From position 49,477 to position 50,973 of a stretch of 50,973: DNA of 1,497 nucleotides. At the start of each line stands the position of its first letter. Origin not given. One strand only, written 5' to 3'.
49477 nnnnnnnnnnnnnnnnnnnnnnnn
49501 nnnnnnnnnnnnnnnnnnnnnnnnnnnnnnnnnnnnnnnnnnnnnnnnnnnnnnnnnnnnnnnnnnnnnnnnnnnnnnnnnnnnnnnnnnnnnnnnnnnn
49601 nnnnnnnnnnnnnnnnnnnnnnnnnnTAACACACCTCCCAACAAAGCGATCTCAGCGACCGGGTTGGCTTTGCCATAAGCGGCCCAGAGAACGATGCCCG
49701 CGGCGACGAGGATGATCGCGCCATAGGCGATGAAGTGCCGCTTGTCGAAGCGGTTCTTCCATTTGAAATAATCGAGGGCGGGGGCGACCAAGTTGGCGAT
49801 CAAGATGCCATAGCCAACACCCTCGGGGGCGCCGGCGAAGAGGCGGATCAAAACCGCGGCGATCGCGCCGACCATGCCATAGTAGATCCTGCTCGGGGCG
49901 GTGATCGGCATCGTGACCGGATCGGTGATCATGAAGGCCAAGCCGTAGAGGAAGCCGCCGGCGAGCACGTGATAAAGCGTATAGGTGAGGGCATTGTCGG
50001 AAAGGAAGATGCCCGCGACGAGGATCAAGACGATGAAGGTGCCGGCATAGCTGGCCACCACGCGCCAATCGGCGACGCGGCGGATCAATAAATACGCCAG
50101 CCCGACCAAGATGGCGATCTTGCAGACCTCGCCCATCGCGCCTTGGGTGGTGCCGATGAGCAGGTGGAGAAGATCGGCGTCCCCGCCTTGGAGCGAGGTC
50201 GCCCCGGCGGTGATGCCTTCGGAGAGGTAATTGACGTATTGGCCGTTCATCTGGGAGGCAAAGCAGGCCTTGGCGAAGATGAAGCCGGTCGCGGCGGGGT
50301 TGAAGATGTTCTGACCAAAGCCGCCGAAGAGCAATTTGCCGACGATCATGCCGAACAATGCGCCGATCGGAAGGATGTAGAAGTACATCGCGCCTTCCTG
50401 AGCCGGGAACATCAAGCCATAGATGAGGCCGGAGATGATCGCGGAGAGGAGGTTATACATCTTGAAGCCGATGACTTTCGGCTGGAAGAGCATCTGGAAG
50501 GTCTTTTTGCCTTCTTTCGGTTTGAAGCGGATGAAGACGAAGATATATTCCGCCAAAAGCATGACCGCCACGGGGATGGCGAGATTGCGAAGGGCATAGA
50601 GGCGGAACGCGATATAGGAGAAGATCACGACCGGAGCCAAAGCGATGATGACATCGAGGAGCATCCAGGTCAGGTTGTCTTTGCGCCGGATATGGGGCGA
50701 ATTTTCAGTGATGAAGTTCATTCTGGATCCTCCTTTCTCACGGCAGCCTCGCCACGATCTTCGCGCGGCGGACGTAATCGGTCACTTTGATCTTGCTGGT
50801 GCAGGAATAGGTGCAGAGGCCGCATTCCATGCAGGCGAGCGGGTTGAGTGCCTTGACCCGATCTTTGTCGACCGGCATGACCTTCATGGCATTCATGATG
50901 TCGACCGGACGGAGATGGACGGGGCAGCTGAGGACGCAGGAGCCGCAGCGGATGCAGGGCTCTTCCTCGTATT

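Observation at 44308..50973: Non-canonical Rnf locus: rnfCDGEA, two small Cys-rich membrane proteins instead of RnfB, then ApbE, NusG-II and a Gx transporter in one overlapping operon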

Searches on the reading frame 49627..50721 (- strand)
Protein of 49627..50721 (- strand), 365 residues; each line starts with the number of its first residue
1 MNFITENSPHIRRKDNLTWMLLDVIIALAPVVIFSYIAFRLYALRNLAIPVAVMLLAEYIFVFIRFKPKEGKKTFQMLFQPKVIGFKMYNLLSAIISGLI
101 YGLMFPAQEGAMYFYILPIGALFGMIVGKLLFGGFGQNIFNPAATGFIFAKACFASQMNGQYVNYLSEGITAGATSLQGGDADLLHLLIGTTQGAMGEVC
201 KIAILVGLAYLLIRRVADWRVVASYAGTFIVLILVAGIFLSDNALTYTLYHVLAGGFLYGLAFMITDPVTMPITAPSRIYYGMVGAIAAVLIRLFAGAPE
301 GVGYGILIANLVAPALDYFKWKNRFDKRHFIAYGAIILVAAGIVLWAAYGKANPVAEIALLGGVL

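Call 7: search_protein_families(library=pfam, max_evalue=0.01, proteins=[window:49627-50721:-])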
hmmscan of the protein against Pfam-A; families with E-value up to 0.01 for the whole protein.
window:49627-50721:- (365 aa): 1 family
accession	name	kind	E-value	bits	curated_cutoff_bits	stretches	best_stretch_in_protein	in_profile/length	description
PF03116.20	NQR2_RnfD_RnfE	-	1.8e-67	228.3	27.7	1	5-325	2-295/296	NQR2, RnfD, RnfE family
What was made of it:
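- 49624..50721 (-): rnfD (365 aa), with the flavinylation motif AGAT at residues 172-175. PF03116, E 1.8e-67 (call 7).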

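Call 8: search_protein_families(library=ncbifam, max_evalue=0.01, proteins=[window:49627-50721:-])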
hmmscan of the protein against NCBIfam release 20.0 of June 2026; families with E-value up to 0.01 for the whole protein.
window:49627-50721:- (365 aa): 6 families
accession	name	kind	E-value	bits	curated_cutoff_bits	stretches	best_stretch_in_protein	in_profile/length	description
TIGR01946.1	rnfD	subfamily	4.2e-45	154.5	207.05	2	185-320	186-320/327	RnfABCDGE type electron transport complex subunit D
NF003756.0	PRK05349.1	equivalog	1.5e-40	139.3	414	1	95-328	152-400/406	NADH:ubiquinone reductase (Na(+)-transporting) subunit B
TIGR01937.1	nqrB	equivalog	8.3e-34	117.2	349.9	2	179-324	260-409/413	NADH:ubiquinone reductase (Na(+)-transporting) subunit B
NF041838.1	rnfD_Methano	equivalog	1.6e-31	109.7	400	1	1-318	1-278/285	Rnf electron transport complex subunit RnfD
NF002011.0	PRK00816.1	equivalog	2.5e-31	109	415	2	193-320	216-342/352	electron transport complex subunit RsxD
NF002181.0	PRK01024.1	equivalog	4.2e-24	85.1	792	2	185-324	347-498/503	Na(+)-transporting NADH-quinone reductase subunit B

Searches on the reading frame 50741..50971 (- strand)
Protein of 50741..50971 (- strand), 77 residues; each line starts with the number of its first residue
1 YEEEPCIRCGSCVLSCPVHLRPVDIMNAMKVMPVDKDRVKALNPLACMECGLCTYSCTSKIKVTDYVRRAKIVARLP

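Call 7: search_protein_families(library=pfam, max_evalue=0.01, proteins=[window:50741-50971:-])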
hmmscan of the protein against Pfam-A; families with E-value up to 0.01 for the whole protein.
window:50741-50971:- (77 aa): 12 families
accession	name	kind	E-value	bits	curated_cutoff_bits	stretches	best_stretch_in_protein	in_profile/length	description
PF12797.12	Fer4_2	-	4.8e-09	36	24.5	2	2-18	6-22/22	4Fe-4S binding domain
PF12838.12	Fer4_7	-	3.8e-08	34.1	27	1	6-60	2-51/52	4Fe-4S dicluster domain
PF13237.11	Fer4_10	-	4.8e-08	33.2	25.5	1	2-57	5-52/53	4Fe-4S dicluster domain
PF13183.11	Fer4_8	-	2.7e-07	31.5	27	1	4-61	3-68/68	4Fe-4S dicluster domain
PF12800.12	Fer4_4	-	2.8e-07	30.7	24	1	4-18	2-16/17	4Fe-4S binding domain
PF00037.32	Fer4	-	6.1e-07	29.4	21.1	1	3-18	5-20/24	4Fe-4S binding domain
PF13187.11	Fer4_9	-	2.8e-06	27.7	27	1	6-60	2-50/52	4Fe-4S dicluster domain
PF13534.11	Fer4_17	-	7.4e-06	26.9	22.2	1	6-61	2-60/61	4Fe-4S dicluster domain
PF14697.11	Fer4_21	-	1.2e-05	25.8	35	1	3-57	5-51/59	4Fe-4S dicluster domain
PF12837.12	Fer4_6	-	5.2e-05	23.4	25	1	2-19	5-22/24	4Fe-4S binding domain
PF12798.12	Fer4_3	-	0.00018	22.5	27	0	6-18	1-13/15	4Fe-4S binding domain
PF13746.11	Fer4_18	-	0.001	19.7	27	0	4-62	59-100/114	4Fe-4S dicluster domain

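Call 8: search_protein_families(library=ncbifam, max_evalue=0.01, proteins=[window:50741-50971:-])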
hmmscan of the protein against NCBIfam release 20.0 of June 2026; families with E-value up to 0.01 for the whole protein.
window:50741-50971:- (77 aa): 32 families (the best 25 are shown)
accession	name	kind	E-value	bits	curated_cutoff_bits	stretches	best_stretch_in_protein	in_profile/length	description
TIGR01945.1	rnfC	subfamily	2e-17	62.9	245.95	1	2-73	361-430/435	RnfABCDGE type electron transport complex subunit C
NF003454.1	PRK05035.1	equivalog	5.8e-16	58.1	345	1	2-71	365-432/556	electron transport complex subunit RsxC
NF041837.1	rnfC_Methano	equivalog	1.2e-09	37.5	650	1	5-71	359-423/438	Rnf electron transport complex subunit RnfC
NF040864.1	HgcB_ferredoxin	equivalog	1.7e-07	30.9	99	1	1-70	11-70/93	mercury methylation ferredoxin HgcB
NF003761.0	PRK05352.1-4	equivalog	1.5e-05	23.9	450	1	3-70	373-440/449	Na(+)-translocating NADH-quinone reductase subunit A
TIGR03290.1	CoB_CoM_SS_C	equivalog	2.3e-05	24.4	160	0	46-69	3-26/144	CoB--CoM heterodisulfide reductase subunit C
TIGR04105.1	FeFe_hydrog_B1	subfamily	4.3e-05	22.4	450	1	3-57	141-200/462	monomeric [FeFe] hydrogenase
NF042909.1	FMH_DH_FwdF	exception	4.5e-05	22.7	375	1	1-59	12-69/336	tungsten-dependent formylmethanofuran dehydrogenase subunit FwdF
TIGR00314.1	cdhA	equivalog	6.3e-05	21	781.3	1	5-71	400-463/784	CO dehydrogenase/acetyl-CoA synthase complex subunit alpha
NF041779.1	hetero_SS_HdrC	equivalog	6.5e-05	22.5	350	0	46-70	32-55/198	ferredoxin:CoB-CoM heterodisulfide reductase subunit HdrC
NF058577.1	FdxA_fam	equivalog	7.7e-05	22.8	65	1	4-58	7-49/52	4Fe-4S ferredoxin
TIGR02512.1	FeFe_hydrog_A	subfamily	0.00013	21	405.95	1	4-66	7-72/375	[FeFe] hydrogenase, group A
NF010071.0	PRK13552.1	equivalog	0.00018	20.9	264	0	1-32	146-177/241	fumarate reductase iron-sulfur subunit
NF004537.0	PRK05888.1-3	equivalog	0.00029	20.4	163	1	4-60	68-128/204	NADH-quinone oxidoreductase subunit NuoI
TIGR02494.1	PFLE_PFLC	subfamily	0.0004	19.7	174.35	1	1-60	45-95/293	glycyl-radical enzyme activating protein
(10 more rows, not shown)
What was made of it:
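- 50738..50973 (-): rnfC, 3' end only; the window stops inside the gene. Encodes the two C-terminal 4Fe-4S motifs. TIGR01945 rnfC positions 361-430 and Fer4 families (calls 7, 8).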
